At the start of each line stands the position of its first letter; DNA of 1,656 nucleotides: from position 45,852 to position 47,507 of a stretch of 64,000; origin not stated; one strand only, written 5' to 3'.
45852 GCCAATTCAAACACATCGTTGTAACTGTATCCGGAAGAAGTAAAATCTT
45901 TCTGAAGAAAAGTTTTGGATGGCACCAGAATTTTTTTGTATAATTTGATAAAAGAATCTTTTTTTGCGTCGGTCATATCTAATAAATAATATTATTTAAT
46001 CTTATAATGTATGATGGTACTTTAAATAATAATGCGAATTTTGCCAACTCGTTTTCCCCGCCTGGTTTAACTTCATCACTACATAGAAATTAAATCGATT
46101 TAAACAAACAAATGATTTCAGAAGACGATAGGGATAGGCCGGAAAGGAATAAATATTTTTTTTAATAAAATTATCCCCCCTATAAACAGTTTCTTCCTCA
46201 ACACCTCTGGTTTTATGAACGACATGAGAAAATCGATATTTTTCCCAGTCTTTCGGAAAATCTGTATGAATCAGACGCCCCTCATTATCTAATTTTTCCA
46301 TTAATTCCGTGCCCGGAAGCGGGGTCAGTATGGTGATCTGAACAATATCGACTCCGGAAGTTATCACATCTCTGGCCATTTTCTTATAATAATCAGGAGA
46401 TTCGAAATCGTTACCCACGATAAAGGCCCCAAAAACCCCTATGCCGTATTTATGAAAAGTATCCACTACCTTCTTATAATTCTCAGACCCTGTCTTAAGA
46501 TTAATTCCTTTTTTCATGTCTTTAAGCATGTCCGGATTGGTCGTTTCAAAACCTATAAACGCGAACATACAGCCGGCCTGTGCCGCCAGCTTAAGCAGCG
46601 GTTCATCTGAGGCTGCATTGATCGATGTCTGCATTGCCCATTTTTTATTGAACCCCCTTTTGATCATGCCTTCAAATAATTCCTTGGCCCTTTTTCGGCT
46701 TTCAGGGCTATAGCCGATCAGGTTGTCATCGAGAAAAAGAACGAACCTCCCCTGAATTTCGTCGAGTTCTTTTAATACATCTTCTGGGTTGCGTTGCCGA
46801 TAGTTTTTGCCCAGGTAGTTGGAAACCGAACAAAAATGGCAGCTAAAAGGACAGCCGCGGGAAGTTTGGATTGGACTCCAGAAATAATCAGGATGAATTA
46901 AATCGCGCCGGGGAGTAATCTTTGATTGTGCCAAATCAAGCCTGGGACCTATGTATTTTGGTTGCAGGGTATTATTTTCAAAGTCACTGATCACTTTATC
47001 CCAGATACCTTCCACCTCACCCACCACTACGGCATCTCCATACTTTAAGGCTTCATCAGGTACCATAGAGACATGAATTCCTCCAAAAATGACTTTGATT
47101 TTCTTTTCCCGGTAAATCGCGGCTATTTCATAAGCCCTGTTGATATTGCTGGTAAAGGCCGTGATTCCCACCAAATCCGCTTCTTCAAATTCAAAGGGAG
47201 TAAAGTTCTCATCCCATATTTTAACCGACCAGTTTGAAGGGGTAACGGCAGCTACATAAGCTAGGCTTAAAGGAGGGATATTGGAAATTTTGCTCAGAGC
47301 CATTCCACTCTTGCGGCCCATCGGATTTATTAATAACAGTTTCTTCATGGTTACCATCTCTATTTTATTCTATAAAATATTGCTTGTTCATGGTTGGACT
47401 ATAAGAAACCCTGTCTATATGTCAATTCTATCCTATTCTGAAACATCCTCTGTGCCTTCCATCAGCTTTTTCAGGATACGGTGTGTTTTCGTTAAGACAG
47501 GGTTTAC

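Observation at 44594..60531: Divergent 16-kb lipid/polyketide-like cluster: minimal dedicated FAS/PKS + LolA-type export + CrtI-like oxidoreductase, opposed to an enolase / PilZ / HD-GYP / B12-radical-SAM / AMP-ligase operon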

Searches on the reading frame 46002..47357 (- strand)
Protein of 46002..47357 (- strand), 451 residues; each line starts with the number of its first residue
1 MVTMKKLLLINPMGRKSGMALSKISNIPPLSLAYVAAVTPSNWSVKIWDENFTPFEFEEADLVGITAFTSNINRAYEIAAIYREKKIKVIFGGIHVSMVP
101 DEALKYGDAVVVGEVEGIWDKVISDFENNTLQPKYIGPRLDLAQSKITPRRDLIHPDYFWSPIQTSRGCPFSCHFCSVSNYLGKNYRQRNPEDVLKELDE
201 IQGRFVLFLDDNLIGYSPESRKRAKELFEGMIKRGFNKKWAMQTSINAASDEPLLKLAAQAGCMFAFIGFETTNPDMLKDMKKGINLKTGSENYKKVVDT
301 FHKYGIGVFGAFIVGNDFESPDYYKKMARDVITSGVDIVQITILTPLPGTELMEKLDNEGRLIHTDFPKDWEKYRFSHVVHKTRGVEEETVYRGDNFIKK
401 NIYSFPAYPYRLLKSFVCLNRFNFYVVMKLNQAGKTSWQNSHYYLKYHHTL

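Call 4: search_protein_families(library=pfam, proteins=[window:46002-47357:-], max_evalue=0.01)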
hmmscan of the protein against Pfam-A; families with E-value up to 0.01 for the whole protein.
window:46002-47357:- (451 aa): 2 families
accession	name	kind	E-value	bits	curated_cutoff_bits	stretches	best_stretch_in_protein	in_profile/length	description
PF04055.27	Radical_SAM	-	3.6e-16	60.2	29.5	1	163-330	1-165/166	Radical SAM superfamily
PF02310.24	B12-binding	-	1.6e-13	51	32.1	1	27-118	12-116/121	B12 binding domain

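Call 6: search_protein_families(library=ncbifam, proteins=[window:46002-47357:-], max_evalue=0.01)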
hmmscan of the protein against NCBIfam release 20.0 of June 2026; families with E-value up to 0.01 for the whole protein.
window:46002-47357:- (451 aa): 23 families
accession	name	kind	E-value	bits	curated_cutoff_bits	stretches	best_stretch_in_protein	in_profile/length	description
TIGR03471.1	HpnJ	equivalog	4.6e-26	91.7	577.6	1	162-364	199-395/472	hopanoid biosynthesis associated radical SAM protein HpnJ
TIGR02026.1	BchE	equivalog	6e-26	91.3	481.35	1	163-404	197-429/497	magnesium-protoporphyrin IX monomethyl ester anaerobic oxidative cyclase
TIGR04479.1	bcpD_PhpK_rSAM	subfamily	3.7e-25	88.3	600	1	163-320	244-395/504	PhpK family radical SAM P-methyltransferase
NF050148.1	rSAM_ApyD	equivalog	1.2e-23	83.4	750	1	163-358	202-395/645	RiPP biosynthesis radical SAM protein ApyD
TIGR04367.1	HpnR_B12_rSAM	equivalog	1.3e-23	83.3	650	1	67-380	69-391/490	hopanoid C-3 methylase HpnR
TIGR04014.1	B12_SAM_MJ_0865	equivalog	1.2e-20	73.7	360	2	263-356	269-358/434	methyl-coenzyme M reductase glutamine C-methyltransferase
NF038361.1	rSAM_Sden_1168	equivalog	3.2e-20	72.2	575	1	162-360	284-477/560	Sden_1168 family B12-binding radical SAM P-methyltransferase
TIGR04072.2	rSAM_ladder_B12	equivalog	1.8e-19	69.7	360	1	72-289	83-308/443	lipid biosynthesis B12-binding/radical SAM protein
TIGR04013.1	B12_SAM_MJ_1487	hypoth_equivalog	5e-19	68.4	251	1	61-209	45-203/382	TIGR04013 family B12-binding domain/radical SAM domain-containing protein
NF045585.1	rSAM_slr0320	equivalog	6.3e-13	48.1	775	1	158-308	233-385/511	photosystem II high light acclimation radical SAM protein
TIGR04295.1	B12_rSAM_oligo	hypoth_equivalog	3.2e-12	45.9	400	1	163-290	203-321/422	TIGR04295 family B12-binding domain-containing radical SAM protein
NF033070.1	rSAM_AprD4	equivalog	7.9e-11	41.5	500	1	61-358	91-392/456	AprD4 family radical SAM diol-dehydratase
NF033712.0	B12_rSAM_KedN5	subfamily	3.4e-08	32.2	700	1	163-361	198-396/624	KedN5 family methylcobalamin-dependent radical SAM C-methyltransferase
TIGR03975.1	rSAM_ocin_1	subfamily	1.3e-07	30.6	281.85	1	162-329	263-425/606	RiPP maturation radical SAM C-methyltransferase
TIGR04385.1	B12_rSAM_cofa1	equivalog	1.4e-05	24.5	450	1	163-264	198-298/438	B12 lower ligand biosynthesis radical SAM protein BzaD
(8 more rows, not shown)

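Call 58: find_homologous_proteins(query=window:46002-47357:-, max_evalue=1e-20)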
Query window:46002-47357:- (451 aa): 6685 proteins with E <= 1e-20 among 8000 candidates; the best 120 are listed.
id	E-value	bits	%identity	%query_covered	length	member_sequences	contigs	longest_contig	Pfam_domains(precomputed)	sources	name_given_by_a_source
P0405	9.0e-291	982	93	99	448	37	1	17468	PF04055.28,PF02310.25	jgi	-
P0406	1.6e-258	876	83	97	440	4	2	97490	PF04055.28,PF02310.25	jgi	jgi:radical SAM superfamily enzyme YgiQ (UPF0313 family)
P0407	1.1e-249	847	80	97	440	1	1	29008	PF04055.28,PF02310.25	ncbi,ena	-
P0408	4.6e-244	828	77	99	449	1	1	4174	PF04055.28,PF02310.25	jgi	jgi:radical SAM superfamily enzyme YgiQ (UPF0313 family)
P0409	1.0e-243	827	79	99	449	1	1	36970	PF04055.28,PF02310.25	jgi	jgi:radical SAM superfamily enzyme YgiQ (UPF0313 family)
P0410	1.5e-242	823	78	99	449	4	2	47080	PF04055.28,PF02310.25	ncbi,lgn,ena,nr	ncbi:MAG: hypothetical protein A2Y79_02190 [Deltaproteobacteria bacterium RBG_13_43_22]|nr:MAG: hypo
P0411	1.3e-240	817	77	99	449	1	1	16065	PF04055.28,PF02310.25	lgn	-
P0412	1.2e-239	814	77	99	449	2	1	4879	PF04055.28,PF02310.25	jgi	jgi:radical SAM superfamily enzyme YgiQ (UPF0313 family)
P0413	5.6e-238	808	75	99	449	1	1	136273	PF04055.28,PF02310.25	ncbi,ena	-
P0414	1.3e-237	807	76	100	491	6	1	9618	PF04055.28,PF02310.25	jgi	-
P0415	4.3e-235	798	74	100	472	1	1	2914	PF04055.28,PF02310.25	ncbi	-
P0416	1.3e-234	797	76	97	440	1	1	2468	PF04055.28,PF02310.25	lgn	-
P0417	5.9e-233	791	73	99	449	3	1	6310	PF04055.28,PF02310.25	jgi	jgi:radical SAM superfamily enzyme YgiQ (UPF0313 family)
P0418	2.0e-232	790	76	97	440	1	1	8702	PF04055.28,PF02310.25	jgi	jgi:radical SAM superfamily enzyme YgiQ (UPF0313 family)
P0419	5.7e-232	788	74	99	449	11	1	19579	PF04055.28,PF02310.25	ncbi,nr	ncbi:MAG: B12-binding domain-containing radical SAM protein [Deltaproteobacteria bacterium HGW-Delta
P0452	1.9e-209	714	69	99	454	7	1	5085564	PF04055.28,PF02310.25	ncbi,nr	ncbi:MAG: B12-binding domain-containing radical SAM protein [Deltaproteobacteria bacterium]|nr:MAG: 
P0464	1.1e-207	708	68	98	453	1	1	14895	PF04055.28,PF02310.25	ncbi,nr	ncbi:MAG: hypothetical protein HW406_266 [Candidatus Brocadiaceae bacterium]|nr:hypothetical protein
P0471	2.0e-207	707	68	98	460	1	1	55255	PF04055.28,PF02310.25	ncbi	ncbi:MAG: radical SAM protein [Acidobacteriota bacterium]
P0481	1.0e-206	705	68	98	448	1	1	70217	PF04055.28,PF02310.25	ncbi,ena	-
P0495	7.6e-206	702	66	98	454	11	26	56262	PF04055.28,PF02310.25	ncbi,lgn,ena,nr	ncbi:MAG: radical SAM protein [Desulfobacterales bacterium]|nr:B12-binding domain-containing radical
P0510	2.8e-205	700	67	98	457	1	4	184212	PF04055.28,PF02310.25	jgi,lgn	-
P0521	1.2e-204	698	67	98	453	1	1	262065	PF04055.28,PF02310.25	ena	-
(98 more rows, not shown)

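Call 59: find_encoding_contigs(protein=P0406, flank=7000, max_places=2)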
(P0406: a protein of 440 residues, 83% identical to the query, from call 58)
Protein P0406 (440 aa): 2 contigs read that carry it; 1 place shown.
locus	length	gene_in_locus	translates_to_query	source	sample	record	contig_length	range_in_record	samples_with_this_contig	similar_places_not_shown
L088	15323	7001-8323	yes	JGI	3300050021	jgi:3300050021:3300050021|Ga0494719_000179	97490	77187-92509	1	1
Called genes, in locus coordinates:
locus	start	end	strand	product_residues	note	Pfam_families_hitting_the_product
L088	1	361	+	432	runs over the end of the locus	PF01964:ThiC_Rad_SAM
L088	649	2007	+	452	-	PF01743:PolyA_pol, PF12627:PolyA_pol_RNAbd, PF01966:HD, PF13735:tRNA_NucTran2_2 (weak)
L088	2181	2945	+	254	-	PF05036:SPOR, PF00877:NLPC_P60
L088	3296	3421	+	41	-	-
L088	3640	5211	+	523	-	PF00370:FGGY_N, PF02782:FGGY_C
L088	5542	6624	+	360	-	PF04321:RmlD_sub_bind, PF01073:3Beta_HSD, PF01370:Epimerase, PF02719:Polysacc_synt_2, PF16363:GDP_Man_Dehyd, PF07993:NAD_binding_4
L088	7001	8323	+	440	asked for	PF02310:B12-binding, PF04055:Radical_SAM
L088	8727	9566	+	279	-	PF01135:PCMT (weak), PF01209:Ubie_methyltran, PF13489:Methyltransf_23, PF01189:Methyltr_RsmB-F, PF08241:Methyltransf_11, PF08242:Methyltransf_12, PF13649:Methyltransf_25, PF13847:Methyltransf_31, +1 more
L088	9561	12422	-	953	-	PF01590:GAF, PF13185:GAF_2, PF00989:PAS, PF08447:PAS_3, PF08448:PAS_4, PF13426:PAS_9, PF02518:HATPase_c, PF00072:Response_reg, +2 more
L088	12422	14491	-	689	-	PF07238:PilZ (faint)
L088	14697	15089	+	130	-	PF02915:Rubrerythrin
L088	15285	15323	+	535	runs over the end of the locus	PF02690:Na_Pi_cotrans, PF01895:PhoU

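Call 60: find_encoding_contigs(protein=P0471, flank=7000, max_places=2)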
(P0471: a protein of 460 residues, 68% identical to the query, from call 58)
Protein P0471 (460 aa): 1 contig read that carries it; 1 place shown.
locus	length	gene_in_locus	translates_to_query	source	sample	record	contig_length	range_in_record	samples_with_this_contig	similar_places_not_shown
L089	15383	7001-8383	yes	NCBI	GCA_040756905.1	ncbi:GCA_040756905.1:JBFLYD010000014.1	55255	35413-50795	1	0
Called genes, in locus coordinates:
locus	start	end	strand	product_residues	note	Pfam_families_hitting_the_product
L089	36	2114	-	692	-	PF10459:Peptidase_S46, PF13365:Trypsin_2 (faint)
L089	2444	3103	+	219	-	PF02660:G3P_acyltransf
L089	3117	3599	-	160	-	PF04008:Adenosine_kin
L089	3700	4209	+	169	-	PF01927:Mut7-C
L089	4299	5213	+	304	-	PF00005:ABC_tran, PF13304:AAA_21, PF13732:DrrA1-3_C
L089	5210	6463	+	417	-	PF12679:ABC2_membrane_2, PF12698:ABC2_membrane_3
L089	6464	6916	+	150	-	PF04343:DUF488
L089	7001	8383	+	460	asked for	PF02310:B12-binding, PF04055:Radical_SAM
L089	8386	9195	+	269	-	PF01135:PCMT (weak), PF01209:Ubie_methyltran, PF13489:Methyltransf_23, PF08241:Methyltransf_11, PF08242:Methyltransf_12, PF13649:Methyltransf_25, PF13847:Methyltransf_31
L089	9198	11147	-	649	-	PF01590:GAF, PF13185:GAF_2, PF13492:GAF_3 (faint), PF13487:HD_5, PF01966:HD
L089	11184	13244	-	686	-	-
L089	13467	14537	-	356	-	PF01112:Asparaginase_2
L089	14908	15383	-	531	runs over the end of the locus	PF07969:Amidohydro_3, PF01979:Amidohydro_1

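Call 61: find_encoding_contigs(protein=P0464, flank=7000, max_places=2)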
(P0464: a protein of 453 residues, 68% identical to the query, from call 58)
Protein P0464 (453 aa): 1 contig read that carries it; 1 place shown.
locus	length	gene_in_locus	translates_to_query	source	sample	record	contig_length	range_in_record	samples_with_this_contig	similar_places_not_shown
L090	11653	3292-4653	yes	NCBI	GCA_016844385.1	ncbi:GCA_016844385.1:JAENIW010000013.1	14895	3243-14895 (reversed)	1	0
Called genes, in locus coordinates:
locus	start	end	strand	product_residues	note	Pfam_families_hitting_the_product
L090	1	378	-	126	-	?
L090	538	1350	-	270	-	PF08543:Phos_pyr_kin, PF00294:PfkB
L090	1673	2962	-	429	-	PF03349:Toluene_X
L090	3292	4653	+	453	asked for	PF02310:B12-binding, PF04055:Radical_SAM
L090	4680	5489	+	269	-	PF01209:Ubie_methyltran (weak), PF01135:PCMT, PF13489:Methyltransf_23, PF08241:Methyltransf_11, PF08242:Methyltransf_12, PF13649:Methyltransf_25, PF13847:Methyltransf_31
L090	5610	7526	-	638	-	PF01590:GAF, PF13185:GAF_2, PF13487:HD_5, PF01966:HD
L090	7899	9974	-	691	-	-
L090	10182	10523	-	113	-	-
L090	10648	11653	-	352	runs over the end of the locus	PF01008:IF-2B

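Call 63: find_encoding_contigs(protein=P0452, flank=8000, max_places=2)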
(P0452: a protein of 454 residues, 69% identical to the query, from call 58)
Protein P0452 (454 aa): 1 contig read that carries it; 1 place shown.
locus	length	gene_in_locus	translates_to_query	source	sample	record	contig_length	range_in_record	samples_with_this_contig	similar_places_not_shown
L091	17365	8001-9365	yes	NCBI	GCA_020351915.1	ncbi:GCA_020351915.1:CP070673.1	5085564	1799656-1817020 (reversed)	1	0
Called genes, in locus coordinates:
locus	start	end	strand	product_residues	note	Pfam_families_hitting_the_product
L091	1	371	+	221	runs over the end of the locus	-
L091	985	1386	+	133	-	PF13279:4HBT_2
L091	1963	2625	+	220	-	PF00881:Nitroreductase, PF14512:TM1586_NiRdase (faint)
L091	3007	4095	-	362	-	PF02253:PLA1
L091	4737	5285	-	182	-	PF07690:MFS_1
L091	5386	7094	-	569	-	PF01590:GAF, PF13185:GAF_2, PF13492:GAF_3, PF00989:PAS, PF13188:PAS_8 (faint), PF08447:PAS_3, PF13426:PAS_9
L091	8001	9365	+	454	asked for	PF02310:B12-binding, PF04055:Radical_SAM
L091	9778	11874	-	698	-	PF07238:PilZ (faint)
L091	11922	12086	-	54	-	-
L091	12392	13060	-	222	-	PF02224:Cytidylate_kin, PF13189:Cytidylate_kin2, PF13238:AAA_18 (weak), PF01202:SKI (faint), PF13207:AAA_17 (faint)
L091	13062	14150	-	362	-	PF00155:Aminotran_1_2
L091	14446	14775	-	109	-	PF00376:MerR, PF13411:MerR_1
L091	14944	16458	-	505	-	PF01590:GAF, PF13185:GAF_2 (weak), PF07728:AAA_5 (faint), PF00158:Sigma54_activat, PF14532:Sigma54_activ_2, PF25601:AAA_lid_14, PF02954:HTH_8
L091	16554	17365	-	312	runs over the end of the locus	PF08902:DUF1848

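Call 64: find_encoding_contigs(protein=P0495, flank=8000, max_places=3)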
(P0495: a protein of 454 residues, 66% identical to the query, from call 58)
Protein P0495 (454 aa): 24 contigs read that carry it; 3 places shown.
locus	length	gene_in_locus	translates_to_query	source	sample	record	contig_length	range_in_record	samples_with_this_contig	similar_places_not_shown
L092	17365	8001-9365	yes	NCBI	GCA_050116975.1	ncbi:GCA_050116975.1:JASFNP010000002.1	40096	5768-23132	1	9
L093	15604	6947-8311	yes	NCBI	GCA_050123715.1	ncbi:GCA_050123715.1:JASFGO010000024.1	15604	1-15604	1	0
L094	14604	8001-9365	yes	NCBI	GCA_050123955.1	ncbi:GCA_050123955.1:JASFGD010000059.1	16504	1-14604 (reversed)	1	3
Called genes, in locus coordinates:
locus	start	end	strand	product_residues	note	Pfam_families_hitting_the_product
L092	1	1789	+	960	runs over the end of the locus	PF01590:GAF, PF13185:GAF_2, PF13492:GAF_3 (weak), PF00989:PAS, PF08448:PAS_4 (weak), PF13426:PAS_9, PF02518:HATPase_c, PF00072:Response_reg, +1 more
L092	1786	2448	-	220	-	PF16697:Yop-YscD_cpl, PF00498:FHA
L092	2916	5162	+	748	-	PF07697:7TMR-HDED, PF07698:7TM-7TMR_HD, PF01966:HD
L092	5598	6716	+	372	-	PF01855:POR_N, PF17147:PFOR_II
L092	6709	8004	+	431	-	PF02775:TPP_enzyme_C, PF01558:POR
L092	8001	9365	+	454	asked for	PF02310:B12-binding, PF04055:Radical_SAM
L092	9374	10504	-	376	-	PF00494:SQS_PSY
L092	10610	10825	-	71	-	PF00364:Biotin_lipoyl, PF25984:BSH_YknX (faint)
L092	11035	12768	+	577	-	PF01039:Carboxyl_trans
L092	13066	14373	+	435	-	PF08238:Sel1, PF00089:Trypsin, PF13365:Trypsin_2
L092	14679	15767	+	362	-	PF01471:PG_binding_1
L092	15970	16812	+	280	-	PF01551:Peptidase_M23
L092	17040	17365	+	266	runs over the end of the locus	PF01464:SLT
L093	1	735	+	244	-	PF02518:HATPase_c, PF00072:Response_reg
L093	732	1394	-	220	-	PF16697:Yop-YscD_cpl, PF00498:FHA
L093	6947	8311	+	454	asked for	PF02310:B12-binding, PF04055:Radical_SAM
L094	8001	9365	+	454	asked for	PF02310:B12-binding, PF04055:Radical_SAM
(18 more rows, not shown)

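Call 88: find_encoding_contigs(protein=P0413, flank=7000, max_places=1)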
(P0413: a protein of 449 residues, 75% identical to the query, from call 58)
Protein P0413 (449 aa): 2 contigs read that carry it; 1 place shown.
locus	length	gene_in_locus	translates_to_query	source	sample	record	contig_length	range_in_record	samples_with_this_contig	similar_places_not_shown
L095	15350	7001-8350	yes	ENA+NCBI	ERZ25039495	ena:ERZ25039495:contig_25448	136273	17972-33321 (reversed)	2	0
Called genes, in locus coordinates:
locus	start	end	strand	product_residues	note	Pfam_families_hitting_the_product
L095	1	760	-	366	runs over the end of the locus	PF00144:Beta-lactamase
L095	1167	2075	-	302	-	PF02016:Peptidase_S66, PF17676:Peptidase_S66C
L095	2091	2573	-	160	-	PF04008:Adenosine_kin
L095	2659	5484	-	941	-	PF01590:GAF, PF13185:GAF_2, PF00989:PAS, PF08447:PAS_3, PF08448:PAS_4, PF13426:PAS_9, PF02518:HATPase_c, PF00072:Response_reg, +3 more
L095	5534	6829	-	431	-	PF19289:PmbA_TldD_3rd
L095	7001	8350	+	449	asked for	PF02310:B12-binding, PF04055:Radical_SAM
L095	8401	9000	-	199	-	PF02142:MGS, PF01808:AICARFT_IMPCHas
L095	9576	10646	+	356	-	PF01063:Aminotran_4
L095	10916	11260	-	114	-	-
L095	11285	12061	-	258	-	PF01656:CbiA, PF02374:ArsA_ATPase (weak), PF06564:CBP_BcsQ, PF13614:AAA_31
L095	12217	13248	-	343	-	PF05496:RuvB_N, PF00004:AAA, PF07728:AAA_5 (weak), PF17864:AAA_lid_4, PF05491:WHD_RuvB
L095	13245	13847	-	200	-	PF01330:RuvA_N, PF00633:HHH (faint), PF14520:HHH_5, PF07499:RuvA_C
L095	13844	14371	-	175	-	PF02075:RuvC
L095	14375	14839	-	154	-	PF01709:Transcrip_reg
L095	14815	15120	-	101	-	PF20772:TACO1_YebC_N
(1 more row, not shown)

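Call 89: find_encoding_contigs(protein=P0510, flank=7000, max_places=1)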
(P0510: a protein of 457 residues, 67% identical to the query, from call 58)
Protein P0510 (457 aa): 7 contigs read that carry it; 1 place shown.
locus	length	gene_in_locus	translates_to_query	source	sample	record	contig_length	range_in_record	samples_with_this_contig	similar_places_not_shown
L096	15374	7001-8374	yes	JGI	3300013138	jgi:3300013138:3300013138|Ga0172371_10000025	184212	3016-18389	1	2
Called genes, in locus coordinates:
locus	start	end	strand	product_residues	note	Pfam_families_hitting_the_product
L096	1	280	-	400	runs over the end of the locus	-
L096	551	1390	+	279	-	PF01547:SBP_bac_1, PF13531:SBP_bac_11, PF13416:SBP_bac_8 (faint)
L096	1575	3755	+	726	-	PF13549:ATP-grasp_5, PF02629:CoA_binding, PF13380:CoA_binding_2, PF13607:Succ_CoA_lig, PF19045:Ligase_CoA_2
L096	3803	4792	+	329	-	PF08100:Dimerisation, PF13489:Methyltransf_23, PF00891:Methyltransf_2, PF13847:Methyltransf_31 (weak), PF08242:Methyltransf_12 (weak), PF13649:Methyltransf_25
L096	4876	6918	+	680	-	PF02746:MR_MLE_N (faint), PF13378:MR_MLE_C, PF00561:Abhydrolase_1, PF12146:Hydrolase_4, PF12697:Abhydrolase_6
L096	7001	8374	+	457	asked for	PF02310:B12-binding, PF04055:Radical_SAM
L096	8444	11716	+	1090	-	PF01590:GAF, PF13185:GAF_2, PF00989:PAS, PF08447:PAS_3, PF08448:PAS_4, PF13426:PAS_9, PF00989:PAS, PF08448:PAS_4, +5 more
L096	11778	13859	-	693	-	-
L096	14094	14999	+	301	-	PF00392:GntR, PF02082:Rrf2 (faint), PF13545:HTH_Crp_2 (faint), PF08279:HTH_11 (faint), PF01047:MarR (faint), PF01978:TrmB (faint), PF00392:GntR (weak), PF07729:FCD, +2 more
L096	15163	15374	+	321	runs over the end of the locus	PF26233:NicX, PF02073:Peptidase_M29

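Call 90: find_encoding_contigs(protein=P0521, flank=7000, max_places=1)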
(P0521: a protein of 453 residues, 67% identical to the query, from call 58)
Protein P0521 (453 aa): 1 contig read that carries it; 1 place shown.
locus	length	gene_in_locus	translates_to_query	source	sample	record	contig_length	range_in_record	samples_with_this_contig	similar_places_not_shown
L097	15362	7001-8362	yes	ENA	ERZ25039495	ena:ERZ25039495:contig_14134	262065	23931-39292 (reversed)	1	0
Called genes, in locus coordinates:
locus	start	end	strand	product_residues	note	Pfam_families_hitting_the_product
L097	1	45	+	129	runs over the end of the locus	PF02653:BPD_transp_2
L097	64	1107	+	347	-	PF02653:BPD_transp_2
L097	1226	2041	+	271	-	PF13433:Peripla_BP_5, PF13458:Peripla_BP_6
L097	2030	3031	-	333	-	PF00072:Response_reg, PF13487:HD_5, PF01966:HD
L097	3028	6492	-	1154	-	PF01590:GAF, PF13185:GAF_2, PF00989:PAS, PF08448:PAS_4, PF13426:PAS_9, PF08447:PAS_3, PF00512:HisKA, PF02518:HATPase_c, +3 more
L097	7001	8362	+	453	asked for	PF02310:B12-binding, PF04055:Radical_SAM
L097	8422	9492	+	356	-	PF01568:Molydop_binding (weak)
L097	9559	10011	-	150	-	PF04307:YdjM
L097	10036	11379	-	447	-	PF00083:Sugar_tr (faint), PF07690:MFS_1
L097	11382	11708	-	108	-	PF12728:HTH_17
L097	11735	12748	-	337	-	PF02618:YceG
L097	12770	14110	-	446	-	PF03486:HI0933_like (faint), PF07992:Pyr_redox_2, PF13738:Pyr_redox_3 (faint), PF00070:Pyr_redox, PF02852:Pyr_redox_dim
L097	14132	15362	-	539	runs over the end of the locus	PF01012:ETF, PF00766:ETF_alpha, PF01381:HTH_3 (weak), PF13560:HTH_31 (weak), PF07883:Cupin_2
